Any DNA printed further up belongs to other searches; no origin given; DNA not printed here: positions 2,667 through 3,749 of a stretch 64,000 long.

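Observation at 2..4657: Candidate virion-glycosylation module: S/T-rich repeat protein + truncated UDP-sugar dehydrogenase + GT-B glycosyltransferase inside the head-tail/tail gene block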

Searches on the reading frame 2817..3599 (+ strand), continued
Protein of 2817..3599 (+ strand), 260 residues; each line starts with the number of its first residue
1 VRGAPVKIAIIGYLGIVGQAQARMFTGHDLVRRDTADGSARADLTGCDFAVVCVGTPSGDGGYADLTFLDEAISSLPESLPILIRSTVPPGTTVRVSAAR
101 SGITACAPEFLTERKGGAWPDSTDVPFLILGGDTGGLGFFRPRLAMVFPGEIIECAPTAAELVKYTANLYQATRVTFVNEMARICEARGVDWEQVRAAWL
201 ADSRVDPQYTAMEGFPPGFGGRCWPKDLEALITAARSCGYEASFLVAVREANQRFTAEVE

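Call 72: search_protein_families(library=ncbifam, proteins=[L010:10765-11787:+, L004:10756-11649:+, L005:7862-8815:+, L005:4657-5613:+, L005:670-1677:+, L005:8848-9999:+, L005:10762-11538:+], max_evalue=0.00001)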
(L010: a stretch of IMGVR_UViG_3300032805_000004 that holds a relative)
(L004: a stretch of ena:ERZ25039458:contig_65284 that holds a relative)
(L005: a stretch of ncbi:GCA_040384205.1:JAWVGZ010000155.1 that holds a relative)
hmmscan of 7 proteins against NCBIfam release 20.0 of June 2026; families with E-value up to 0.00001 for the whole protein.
L010:10765-11787:+ (340 aa): 14 families
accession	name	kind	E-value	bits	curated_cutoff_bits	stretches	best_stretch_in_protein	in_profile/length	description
TIGR01179.1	galE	equivalog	3.8e-27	95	262.3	1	2-333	1-327/332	UDP-glucose 4-epimerase GalE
TIGR04180.1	EDH_00030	hypoth_equivalog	5.8e-23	81.4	475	1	3-279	1-256/297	NAD-dependent 4,6-dehydratase LegB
TIGR01181.1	dTDP_gluc_dehyt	equivalog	3.6e-21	75.6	365.1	1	2-332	1-312/321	dTDP-glucose 4,6-dehydratase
NF007956.0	PRK10675.1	subfamily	1.3e-17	63.9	394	1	1-333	1-331/338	UDP-glucose 4-epimerase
NF047922.1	GDPFucSynFcl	equivalog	1.1e-16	61.2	500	1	69-277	54-251/308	GDP-L-fucose synthase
NF011728.1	PRK15181.1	equivalog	8.1e-14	51.4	760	1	2-241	17-242/348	Vi polysaccharide biosynthesis UDP-N-acetylglucosaminuronic acid C-4 epimerase TviC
TIGR01746.1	Thioester-redct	subfamily_domain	3.4e-11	43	213.35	1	3-210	2-225/371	thioester reductase domain-containing protein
TIGR02197.1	heptose_epim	equivalog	7.7e-11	41.7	274.6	1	3-291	1-271/316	ADP-glyceromanno-heptose 6-epimerase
NF008872.0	PRK11908.1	equivalog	8e-11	41.6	294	1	2-278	3-270/349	bifunctional UDP-4-keto-pentose/UDP-xylose synthase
TIGR03466.1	HpnA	hypoth_equivalog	2.6e-08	33.1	367.65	1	1-185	1-174/327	hopanoid-associated sugar epimerase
NF043036.1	ErythonDh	equivalog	3.1e-07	29.9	325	1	1-162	1-160/321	D-erythronate dehydrogenase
NF042422.1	oxyalk_red_OleD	equivalog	3.4e-07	30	580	1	1-191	1-178/329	2-alkyl-3-oxoalkanoate reductase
NF041015.1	UDPsulfquin_syn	equivalog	1e-06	28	575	0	220-321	250-353/384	UDP-sulfoquinovose synthase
NF007490.0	PRK10084.1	subfamily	3.5e-06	26.2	649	0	1-39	1-40/361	dTDP-glucose 4,6-dehydratase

L004:10756-11649:+ (297 aa): 17 families
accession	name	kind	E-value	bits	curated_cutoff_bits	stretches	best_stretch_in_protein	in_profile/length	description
TIGR04180.1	EDH_00030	hypoth_equivalog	2.3e-24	86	475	1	37-279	57-294/297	NAD-dependent 4,6-dehydratase LegB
NF047922.1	GDPFucSynFcl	equivalog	3.8e-19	69.3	500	1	2-284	4-291/308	GDP-L-fucose synthase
TIGR01179.1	galE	equivalog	2.6e-15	56.1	262.3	1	95-289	110-320/332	UDP-glucose 4-epimerase GalE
TIGR01181.1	dTDP_gluc_dehyt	equivalog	1.9e-14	53.5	365.1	1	127-277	145-294/321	dTDP-glucose 4,6-dehydratase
TIGR01214.1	rmlD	equivalog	6.4e-11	41.9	224.05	1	2-247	1-229/285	dTDP-4-dehydrorhamnose reductase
NF042422.1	oxyalk_red_OleD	equivalog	1.5e-09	37.7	580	1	1-248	1-254/329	2-alkyl-3-oxoalkanoate reductase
NF058621.1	DiazavRedAvaA7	equivalog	1.8e-08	34.4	400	1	1-233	1-237/304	3-diazoavenalumate denitrifying reductase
TIGR01746.1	Thioester-redct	subfamily_domain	3.4e-08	33.1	213.35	0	69-237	102-274/371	thioester reductase domain-containing protein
TIGR02197.1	heptose_epim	equivalog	3.4e-08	33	274.6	1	3-248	1-264/316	ADP-glyceromanno-heptose 6-epimerase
NF007582.0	PRK10217.1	equivalog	9.5e-08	31.5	698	1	127-241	154-267/355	dTDP-glucose 4,6-dehydratase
NF008872.0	PRK11908.1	equivalog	2.9e-07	29.8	294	0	150-247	166-274/349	bifunctional UDP-4-keto-pentose/UDP-xylose synthase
TIGR01777.1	yfcH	hypoth_equivalog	2.9e-06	27.1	207.35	0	3-30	1-28/292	TIGR01777 family oxidoreductase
NF007490.0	PRK10084.1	subfamily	3.1e-06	26.4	649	0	128-240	162-273/361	dTDP-glucose 4,6-dehydratase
NF007956.0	PRK10675.1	subfamily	3.5e-06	26.4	394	0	1-31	1-31/338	UDP-glucose 4-epimerase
NF005998.1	PRK08125.1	equivalog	7.3e-06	24.6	777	0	148-290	478-645/649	bifunctional UDP-4-amino-4-deoxy-L-arabinose formyltransferase/UDP-glucuronic acid oxidase ArnA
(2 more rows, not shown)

L005:7862-8815:+ (317 aa): 11 families
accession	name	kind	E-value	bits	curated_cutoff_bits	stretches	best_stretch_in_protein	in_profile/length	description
TIGR01472.1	gmd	equivalog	1.3e-104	350.1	415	1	2-314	2-340/342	GDP-mannose 4,6-dehydratase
TIGR04180.1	EDH_00030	hypoth_equivalog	5.9e-38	130.6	475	1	4-298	2-295/297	NAD-dependent 4,6-dehydratase LegB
TIGR01181.1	dTDP_gluc_dehyt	equivalog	9.2e-29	100.5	365.1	1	3-309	2-308/321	dTDP-glucose 4,6-dehydratase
TIGR02622.1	CDP_4_6_dhtase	equivalog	1.9e-23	83.2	278.45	1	2-168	6-176/352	CDP-glucose 4,6-dehydratase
TIGR01179.1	galE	equivalog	1.2e-19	70.3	262.3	1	3-306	2-319/332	UDP-glucose 4-epimerase GalE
NF007582.0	PRK10217.1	equivalog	1.1e-13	51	698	1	52-309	56-328/355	dTDP-glucose 4,6-dehydratase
NF007956.0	PRK10675.1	subfamily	6.1e-12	45.3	394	1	1-310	1-327/338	UDP-glucose 4-epimerase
NF007490.0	PRK10084.1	subfamily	1.1e-11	44.3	649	1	1-306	1-328/361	dTDP-glucose 4,6-dehydratase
NF011728.1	PRK15181.1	equivalog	1.8e-09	37.1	760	1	3-251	18-274/348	Vi polysaccharide biosynthesis UDP-N-acetylglucosaminuronic acid C-4 epimerase TviC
NF043036.1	ErythonDh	equivalog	7.2e-09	35.3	325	1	1-160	1-163/321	D-erythronate dehydrogenase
NF052578.1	StrlDmthSdmBMthl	equivalog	4.7e-07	29.9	600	1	1-250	1-236/328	sterol demethylase protein SdmB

L005:4657-5613:+ (318 aa): 27 families (the best 25 are shown)
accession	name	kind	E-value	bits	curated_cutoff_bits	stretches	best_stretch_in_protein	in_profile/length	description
TIGR04180.1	EDH_00030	hypoth_equivalog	4.8e-37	127.6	475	1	4-273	2-263/297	NAD-dependent 4,6-dehydratase LegB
TIGR01181.1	dTDP_gluc_dehyt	equivalog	7.1e-35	120.6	365.1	1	2-317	1-314/321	dTDP-glucose 4,6-dehydratase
NF047922.1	GDPFucSynFcl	equivalog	4.6e-29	101.8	500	1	5-314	7-301/308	GDP-L-fucose synthase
TIGR01179.1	galE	equivalog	5e-26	91.3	262.3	1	4-314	3-325/332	UDP-glucose 4-epimerase GalE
TIGR02197.1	heptose_epim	equivalog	1.2e-23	83.7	274.6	1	4-269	2-263/316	ADP-glyceromanno-heptose 6-epimerase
NF042422.1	oxyalk_red_OleD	equivalog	7.9e-19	68.2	580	1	1-198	1-186/329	2-alkyl-3-oxoalkanoate reductase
NF042423.1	oxyalk_red_Shew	equivalog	1.7e-17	63.5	580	1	3-197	11-191/331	2-alkyl-3-oxoalkanoate reductase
TIGR03466.1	HpnA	hypoth_equivalog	4.6e-17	61.9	367.65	1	2-136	2-133/327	hopanoid-associated sugar epimerase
NF043036.1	ErythonDh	equivalog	2.2e-15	56.7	325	1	1-178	1-180/321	D-erythronate dehydrogenase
NF008872.0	PRK11908.1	equivalog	2.7e-15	56.3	294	1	2-266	3-271/349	bifunctional UDP-4-keto-pentose/UDP-xylose synthase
NF011728.1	PRK15181.1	equivalog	6.8e-15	54.9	760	1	2-314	17-337/348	Vi polysaccharide biosynthesis UDP-N-acetylglucosaminuronic acid C-4 epimerase TviC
TIGR01777.1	yfcH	hypoth_equivalog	1.4e-14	54.3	207.35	1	4-118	2-111/292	TIGR01777 family oxidoreductase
NF007956.0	PRK10675.1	subfamily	1.7e-14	53.7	394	1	1-176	1-178/338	UDP-glucose 4-epimerase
NF007490.0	PRK10084.1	subfamily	9.6e-14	51.1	649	1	1-314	1-334/361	dTDP-glucose 4,6-dehydratase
NF004520.0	PRK05865.1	equivalog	3.3e-13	48.4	1509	1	1-122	1-106/854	sugar epimerase family protein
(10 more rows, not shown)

L005:670-1677:+ (335 aa): 19 families
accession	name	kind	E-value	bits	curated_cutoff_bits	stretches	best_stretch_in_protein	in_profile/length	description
TIGR04180.1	EDH_00030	hypoth_equivalog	9.6e-29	100.4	475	1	5-292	1-296/297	NAD-dependent 4,6-dehydratase LegB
TIGR01181.1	dTDP_gluc_dehyt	equivalog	1.4e-26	93.4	365.1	1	4-307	1-313/321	dTDP-glucose 4,6-dehydratase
TIGR01179.1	galE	equivalog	3.7e-24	85.2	262.3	1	4-307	1-327/332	UDP-glucose 4-epimerase GalE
TIGR02197.1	heptose_epim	equivalog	6e-19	68.4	274.6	1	5-307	1-315/316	ADP-glyceromanno-heptose 6-epimerase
TIGR03466.1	HpnA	hypoth_equivalog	3.5e-18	65.6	367.65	1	4-180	2-180/327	hopanoid-associated sugar epimerase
NF011728.1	PRK15181.1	equivalog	1.9e-14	53.5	760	1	5-305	18-337/348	Vi polysaccharide biosynthesis UDP-N-acetylglucosaminuronic acid C-4 epimerase TviC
NF007490.0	PRK10084.1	subfamily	2.8e-14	52.9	649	1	127-305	154-334/361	dTDP-glucose 4,6-dehydratase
NF007582.0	PRK10217.1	equivalog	6.9e-14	51.7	698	1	125-253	145-268/355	dTDP-glucose 4,6-dehydratase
NF042423.1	oxyalk_red_Shew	equivalog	3.5e-13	49.3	580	1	4-180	10-184/331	2-alkyl-3-oxoalkanoate reductase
NF007956.0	PRK10675.1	subfamily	7.5e-11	41.7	394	1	4-154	2-163/338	UDP-glucose 4-epimerase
NF042422.1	oxyalk_red_OleD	equivalog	2.9e-10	40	580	1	3-256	1-251/329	2-alkyl-3-oxoalkanoate reductase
NF008360.0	PRK11150.1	equivalog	6.6e-10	38.7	452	1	5-307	2-308/310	ADP-glyceromanno-heptose 6-epimerase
TIGR02622.1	CDP_4_6_dhtase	equivalog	3.2e-09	36.4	278.45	0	231-307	253-332/352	CDP-glucose 4,6-dehydratase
NF047922.1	GDPFucSynFcl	equivalog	4.5e-09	36.2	500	1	4-301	4-297/308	GDP-L-fucose synthase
NF052578.1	StrlDmthSdmBMthl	equivalog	1e-07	32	600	1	5-174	3-173/328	sterol demethylase protein SdmB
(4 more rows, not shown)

L005:8848-9999:+ (383 aa): 0 families

L005:10762-11538:+ (258 aa): 0 families

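Call 85: search_protein_representatives(protein=window:2832-3599:+)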
Query: 255 residues. Proteins with E-value up to 0.001 (for the whole library): 11245; up to 1e-10: 4567; up to 1e-30: 60. The best 150 are listed.
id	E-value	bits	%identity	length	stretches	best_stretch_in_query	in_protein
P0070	2.3e-82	292.7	55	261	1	3-254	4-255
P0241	3.7e-64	233.1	55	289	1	36-254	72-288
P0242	4.3e-54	200.1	39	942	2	37-249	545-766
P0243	6.6e-54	199.5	49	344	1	1-253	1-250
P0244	2.1e-51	191.3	44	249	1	1-229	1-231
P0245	6.9e-51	189.6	53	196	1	1-195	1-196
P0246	5.8e-45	170.2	49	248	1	1-191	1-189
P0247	1.1e-42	162.7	60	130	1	123-250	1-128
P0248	2.4e-42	161.6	41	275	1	1-252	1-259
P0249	8.8e-42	159.7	45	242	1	1-250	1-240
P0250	6.0e-41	157.0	40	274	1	1-253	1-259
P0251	8.0e-41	156.6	39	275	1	2-251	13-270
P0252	3.8e-40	154.4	38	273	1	1-249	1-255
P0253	2.6e-39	151.6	41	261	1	2-249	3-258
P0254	3.8e-39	151.1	39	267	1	1-248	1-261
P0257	2.3e-37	145.3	39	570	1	3-251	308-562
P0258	3.1e-37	144.8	38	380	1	3-252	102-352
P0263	1.3e-35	139.5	36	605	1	35-252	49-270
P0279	5.6e-33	130.9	36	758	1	1-250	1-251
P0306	5.8e-30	121.0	36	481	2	37-223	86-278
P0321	1.0e-28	116.9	36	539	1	39-250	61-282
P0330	2.3e-28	115.8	36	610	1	1-250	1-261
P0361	1.6e-26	109.8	39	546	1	2-248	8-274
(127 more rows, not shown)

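Call 86: search_protein_families(library=pfam, proteins=[P0242, P0257, P0258, P0263, P0279, P0330, P0321, P0361, P0243, P0306], max_evalue=0.001)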
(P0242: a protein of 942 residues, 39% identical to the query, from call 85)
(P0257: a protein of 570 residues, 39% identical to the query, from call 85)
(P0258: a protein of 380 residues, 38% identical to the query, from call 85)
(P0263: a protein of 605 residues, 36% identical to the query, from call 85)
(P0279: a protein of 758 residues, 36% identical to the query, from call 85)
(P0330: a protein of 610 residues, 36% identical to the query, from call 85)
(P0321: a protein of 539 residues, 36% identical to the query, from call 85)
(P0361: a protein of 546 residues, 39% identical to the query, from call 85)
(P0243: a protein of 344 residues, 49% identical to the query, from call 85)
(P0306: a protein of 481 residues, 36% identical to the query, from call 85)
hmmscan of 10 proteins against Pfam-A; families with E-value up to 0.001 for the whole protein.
P0242 (942 aa): 15 families
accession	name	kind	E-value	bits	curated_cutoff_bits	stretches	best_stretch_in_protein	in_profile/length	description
PF03721.20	UDPG_MGDP_dh_N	-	1e-99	332.1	27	2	477-654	2-182/187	UDP-glucose/GDP-mannose dehydrogenase family, NAD binding domain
PF03720.21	UDPG_MGDP_dh_C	-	1.9e-68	227.8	30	2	318-417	1-102/103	UDP-glucose/GDP-mannose dehydrogenase family, UDP binding domain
PF00984.24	UDPG_MGDP_dh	-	5.4e-68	225.6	25.4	2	203-295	1-93/94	UDP-glucose/GDP-mannose dehydrogenase family, central domain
PF07992.20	Pyr_redox_2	-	2.6e-11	43.9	26.1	1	445-508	106-175/291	Pyridine nucleotide-disulphide oxidoreductase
PF02558.23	ApbA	-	2.8e-10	40.4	22.2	1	478-557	1-74/150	Ketopantoate reductase PanE/ApbA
PF01210.29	NAD_Gly3P_dh_N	-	5e-10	40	23.1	0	477-617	1-126/158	NAD-dependent glycerol-3-phosphate dehydrogenase N-terminus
PF03807.23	F420_oxidored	-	6.5e-10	39.9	21.6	0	477-558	1-68/94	NADP oxidoreductase coenzyme F420-dependent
PF00070.33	Pyr_redox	-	1.5e-07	32.3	22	0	3-32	1-30/82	Pyridine nucleotide-disulphide oxidoreductase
PF02737.24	3HCDH_N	-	2.1e-07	31.4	22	0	477-553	1-82/180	3-hydroxyacyl-CoA dehydrogenase, NAD binding domain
PF13450.12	NAD_binding_8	-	8.4e-07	29.6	21.9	0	480-506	1-27/68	NAD(P)-binding Rossmann-like domain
PF01266.30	DAO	-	5.9e-06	26.5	27.9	0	478-506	2-30/353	FAD dependent oxidoreductase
PF01262.27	AlaDh_PNT_C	-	3e-05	24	23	0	471-510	24-63/214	Alanine dehydrogenase/PNT, C-terminal domain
PF02826.25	2-Hacid_dh_C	-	4.7e-05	23.3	25.1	0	459-510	19-71/178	D-isomer specific 2-hydroxyacid dehydrogenase, NAD binding domain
PF02254.24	TrkA_N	-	0.00019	22.2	23.8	0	478-511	1-34/116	TrkA-N domain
PF01494.25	FAD_binding_3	-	0.00024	20.9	22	0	3-36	3-36/349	FAD binding domain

P0257 (570 aa): 2 families
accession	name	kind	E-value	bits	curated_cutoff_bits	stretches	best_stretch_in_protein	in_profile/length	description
PF00984.24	UDPG_MGDP_dh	-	9.3e-24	83.8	25.4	1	465-559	2-93/94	UDP-glucose/GDP-mannose dehydrogenase family, central domain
PF03721.20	UDPG_MGDP_dh_N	-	2.5e-10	40.7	27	1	345-447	73-186/187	UDP-glucose/GDP-mannose dehydrogenase family, NAD binding domain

P0258 (380 aa): 2 families
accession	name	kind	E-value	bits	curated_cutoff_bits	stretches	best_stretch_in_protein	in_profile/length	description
PF00984.24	UDPG_MGDP_dh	-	1.3e-23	83.4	25.4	1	254-347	2-92/94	UDP-glucose/GDP-mannose dehydrogenase family, central domain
PF03721.20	UDPG_MGDP_dh_N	-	1.7e-09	37.9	27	1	136-233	70-183/187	UDP-glucose/GDP-mannose dehydrogenase family, NAD binding domain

P0263 (605 aa): 14 families
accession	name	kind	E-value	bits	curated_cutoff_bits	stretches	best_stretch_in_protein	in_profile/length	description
PF01370.27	Epimerase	-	7e-60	202.9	20.9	1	292-532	1-240/240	NAD dependent epimerase/dehydratase family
PF16363.11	GDP_Man_Dehyd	-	8.4e-57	193.5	27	1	293-592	1-329/332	GDP-mannose 4,6 dehydratase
PF00984.24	UDPG_MGDP_dh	-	5.5e-26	90.9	25.4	1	172-266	2-93/94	UDP-glucose/GDP-mannose dehydrogenase family, central domain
PF01073.25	3Beta_HSD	-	3.6e-19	69.3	22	1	293-521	1-230/280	3-beta hydroxysteroid dehydrogenase/isomerase family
PF02719.21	Polysacc_synt_2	-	1.2e-16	61.2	20.2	1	292-546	1-243/293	Polysaccharide biosynthesis protein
PF04321.23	RmlD_sub_bind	-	7.6e-12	45.3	27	1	291-458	2-143/287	RmlD substrate binding domain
PF03721.20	UDPG_MGDP_dh_N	-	2.8e-11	43.8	27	1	41-151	61-183/187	UDP-glucose/GDP-mannose dehydrogenase family, NAD binding domain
PF00106.31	adh_short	-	6.9e-09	35.9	26.6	1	290-454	1-163/195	short chain dehydrogenase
PF02826.25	2-Hacid_dh_C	-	8.5e-07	28.9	25.1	0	6-68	39-104/178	D-isomer specific 2-hydroxyacid dehydrogenase, NAD binding domain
PF07993.18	NAD_binding_4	-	1.1e-06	28.5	20.1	1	295-463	2-200/258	Male sterility protein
PF08659.16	KR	-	3.4e-06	27.5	22.6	1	291-432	2-154/180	KR domain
PF13460.12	NAD_binding_10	-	4.6e-06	27.1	27.2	0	296-453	1-134/184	NAD(P)H-binding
PF05368.20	NmrA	-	3.2e-05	24.1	27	1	289-415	2-107/298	NmrA-like family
PF03446.21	NAD_binding_2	-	0.00034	21.1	21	0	6-111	2-110/161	NAD binding domain of 6-phosphogluconate dehydrogenase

P0279 (758 aa): 6 families
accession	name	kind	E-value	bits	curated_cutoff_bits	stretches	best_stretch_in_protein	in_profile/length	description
PF00984.24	UDPG_MGDP_dh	-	5.9e-21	74.8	25.4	1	155-249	2-93/94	UDP-glucose/GDP-mannose dehydrogenase family, central domain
PF03721.20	UDPG_MGDP_dh_N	-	3.3e-12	46.8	27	1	36-133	72-182/187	UDP-glucose/GDP-mannose dehydrogenase family, NAD binding domain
PF13489.12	Methyltransf_23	-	4e-09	36.9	27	1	297-433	24-160/164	Methyltransferase domain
PF08242.18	Methyltransf_12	-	1.5e-07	32.5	30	1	301-376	2-80/98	Methyltransferase domain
PF08241.18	Methyltransf_11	-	4.5e-06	27.6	21.2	0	301-390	2-88/95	Methyltransferase domain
PF13649.12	Methyltransf_25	-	0.00086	20.4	27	0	300-390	2-94/97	Methyltransferase domain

P0330 (610 aa): 5 families
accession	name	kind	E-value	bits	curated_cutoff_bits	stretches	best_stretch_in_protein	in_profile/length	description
PF00984.24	UDPG_MGDP_dh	-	3.8e-21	75.4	25.4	1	165-259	2-93/94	UDP-glucose/GDP-mannose dehydrogenase family, central domain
PF03721.20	UDPG_MGDP_dh_N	-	1.9e-11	44.3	27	1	37-141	71-180/187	UDP-glucose/GDP-mannose dehydrogenase family, NAD binding domain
PF00534.26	Glycos_transf_1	-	6.6e-10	39.2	26.4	1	479-568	80-170/172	Glycosyl transferases group 1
PF13692.12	Glyco_trans_1_4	-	5.8e-08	33.5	27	1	483-555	68-141/142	Glycosyl transferases group 1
PF13524.12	Glyco_trans_1_2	-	2.9e-06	27.7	25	1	510-584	69-142/144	Glycosyl transferase-like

P0321 (539 aa): 3 families
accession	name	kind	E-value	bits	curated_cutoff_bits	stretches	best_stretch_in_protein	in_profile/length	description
PF00984.24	UDPG_MGDP_dh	-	6.2e-24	84.4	25.4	1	183-280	2-93/94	UDP-glucose/GDP-mannose dehydrogenase family, central domain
PF04765.19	TOD1_MUCI70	-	3e-23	83.1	21.4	1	350-517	128-307/314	TOD1/MUCI70, glycosyltransferase-like domain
PF03721.20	UDPG_MGDP_dh_N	-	5.2e-08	33.1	27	1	4-130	2-159/187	UDP-glucose/GDP-mannose dehydrogenase family, NAD binding domain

P0361 (546 aa): 3 families
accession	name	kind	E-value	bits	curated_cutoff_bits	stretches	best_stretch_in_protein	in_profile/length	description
PF00984.24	UDPG_MGDP_dh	-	5.1e-22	78.2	25.4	1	178-273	2-92/94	UDP-glucose/GDP-mannose dehydrogenase family, central domain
PF01522.26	Polysacc_deac_1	-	4.7e-08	33.5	23.1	1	453-526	48-123/124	Polysaccharide deacetylase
PF03721.20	UDPG_MGDP_dh_N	-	4e-06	27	27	1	54-126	74-160/187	UDP-glucose/GDP-mannose dehydrogenase family, NAD binding domain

P0243 (344 aa): 1 family
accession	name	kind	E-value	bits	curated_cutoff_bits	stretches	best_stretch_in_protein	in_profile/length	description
PF00984.24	UDPG_MGDP_dh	-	4.2e-26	91.3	25.4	1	152-245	2-93/94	UDP-glucose/GDP-mannose dehydrogenase family, central domain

P0306 (481 aa): 2 families
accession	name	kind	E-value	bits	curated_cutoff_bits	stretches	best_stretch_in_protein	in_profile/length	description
PF00984.24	UDPG_MGDP_dh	-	2.6e-17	63.1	25.4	1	207-278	1-68/94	UDP-glucose/GDP-mannose dehydrogenase family, central domain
PF03721.20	UDPG_MGDP_dh_N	-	9.5e-09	35.5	27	1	88-158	74-160/187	UDP-glucose/GDP-mannose dehydrogenase family, NAD binding domain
